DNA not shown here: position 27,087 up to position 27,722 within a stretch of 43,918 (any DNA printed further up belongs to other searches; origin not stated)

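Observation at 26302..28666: Paralog array in which three modules (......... N-motif, G/R/Y/M/W-rich linker, coiled coil) are shuffled between neighbouring genes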

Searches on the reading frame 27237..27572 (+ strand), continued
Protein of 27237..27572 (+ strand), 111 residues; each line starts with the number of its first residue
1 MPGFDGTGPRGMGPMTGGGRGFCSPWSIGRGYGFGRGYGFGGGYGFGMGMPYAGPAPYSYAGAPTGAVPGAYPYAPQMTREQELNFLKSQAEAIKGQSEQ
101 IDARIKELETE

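Call 81: find_encoding_contigs(protein=P0489, flank=8000, max_places=1)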
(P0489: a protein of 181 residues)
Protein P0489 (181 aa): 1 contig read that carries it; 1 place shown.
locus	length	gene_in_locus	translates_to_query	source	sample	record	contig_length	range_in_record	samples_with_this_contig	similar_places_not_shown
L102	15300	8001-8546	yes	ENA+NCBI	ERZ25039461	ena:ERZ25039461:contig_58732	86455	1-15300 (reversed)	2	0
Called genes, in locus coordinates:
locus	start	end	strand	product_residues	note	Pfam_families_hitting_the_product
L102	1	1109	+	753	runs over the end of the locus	PF00672:HAMP (weak), PF00989:PAS (weak), PF08448:PAS_4, PF00989:PAS, PF08448:PAS_4 (weak), PF13188:PAS_8, PF00512:HisKA, PF02518:HATPase_c, +1 more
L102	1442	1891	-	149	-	PF01597:GCV_H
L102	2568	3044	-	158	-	-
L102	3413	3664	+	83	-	PF00512:HisKA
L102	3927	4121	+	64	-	PF02518:HATPase_c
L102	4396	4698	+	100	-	PF00072:Response_reg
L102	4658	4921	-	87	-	-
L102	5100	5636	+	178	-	PF00158:Sigma54_activat, PF25601:AAA_lid_14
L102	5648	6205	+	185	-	PF07998:Peptidase_M54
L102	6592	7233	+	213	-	-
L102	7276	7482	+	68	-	-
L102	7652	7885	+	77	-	-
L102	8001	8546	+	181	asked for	PF17253:DUF5320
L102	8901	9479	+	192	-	PF02663:FmdE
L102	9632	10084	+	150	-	PF13279:4HBT_2, PF03061:4HBT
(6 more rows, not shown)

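Call 82: find_encoding_contigs(protein=P0429, flank=8000, max_places=1)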
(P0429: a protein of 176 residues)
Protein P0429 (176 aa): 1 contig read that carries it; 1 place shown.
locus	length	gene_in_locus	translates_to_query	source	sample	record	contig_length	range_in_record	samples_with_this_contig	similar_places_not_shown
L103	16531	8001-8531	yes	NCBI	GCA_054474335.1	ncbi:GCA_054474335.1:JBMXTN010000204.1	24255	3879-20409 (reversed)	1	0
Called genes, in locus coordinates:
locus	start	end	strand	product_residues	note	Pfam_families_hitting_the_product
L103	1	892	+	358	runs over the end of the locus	PF03102:NeuB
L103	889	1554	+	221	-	PF17836:PglD_N, PF25084:LbH_EIF2B (weak), PF25087:GMPPB_C (faint), PF00132:Hexapep (weak)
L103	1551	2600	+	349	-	PF00571:CBS (weak), PF00483:NTP_transferase, PF12804:NTP_transf_3 (weak)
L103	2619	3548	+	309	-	-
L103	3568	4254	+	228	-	PF02348:CTP_transf_3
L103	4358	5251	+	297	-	-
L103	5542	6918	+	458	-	PF00989:PAS, PF13188:PAS_8 (weak), PF08448:PAS_4, PF13426:PAS_9, PF00158:Sigma54_activat, PF14532:Sigma54_activ_2, PF25601:AAA_lid_14, PF02954:HTH_8, +1 more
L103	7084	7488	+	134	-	-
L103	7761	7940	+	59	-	-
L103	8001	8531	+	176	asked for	PF17253:DUF5320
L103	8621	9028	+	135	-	PF02579:Nitro_FeMo-Co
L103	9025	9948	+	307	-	PF01656:CbiA, PF10609:ParA, PF00037:Fer4 (weak), PF12837:Fer4_6 (weak), PF14697:Fer4_21, PF12838:Fer4_7 (weak), PF13187:Fer4_9 (weak), PF00037:Fer4 (weak), +7 more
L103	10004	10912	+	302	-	PF01656:CbiA, PF10609:ParA (faint), PF13237:Fer4_10 (faint), PF13484:Fer4_16 (faint), PF25160:LdpA_Fe-S-bd (faint), PF12838:Fer4_7, PF13187:Fer4_9 (weak), PF14697:Fer4_21, +3 more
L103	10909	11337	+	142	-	PF13279:4HBT_2 (weak), PF03061:4HBT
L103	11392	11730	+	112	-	PF02579:Nitro_FeMo-Co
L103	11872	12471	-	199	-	PF00440:TetR_N, PF17932:TetR_C_24 (weak)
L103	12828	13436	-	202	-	PF00440:TetR_N, PF17932:TetR_C_24 (weak)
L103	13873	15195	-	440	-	PF05448:AXE1, PF00326:Peptidase_S9 (faint)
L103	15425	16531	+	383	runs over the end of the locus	PF00144:Beta-lactamase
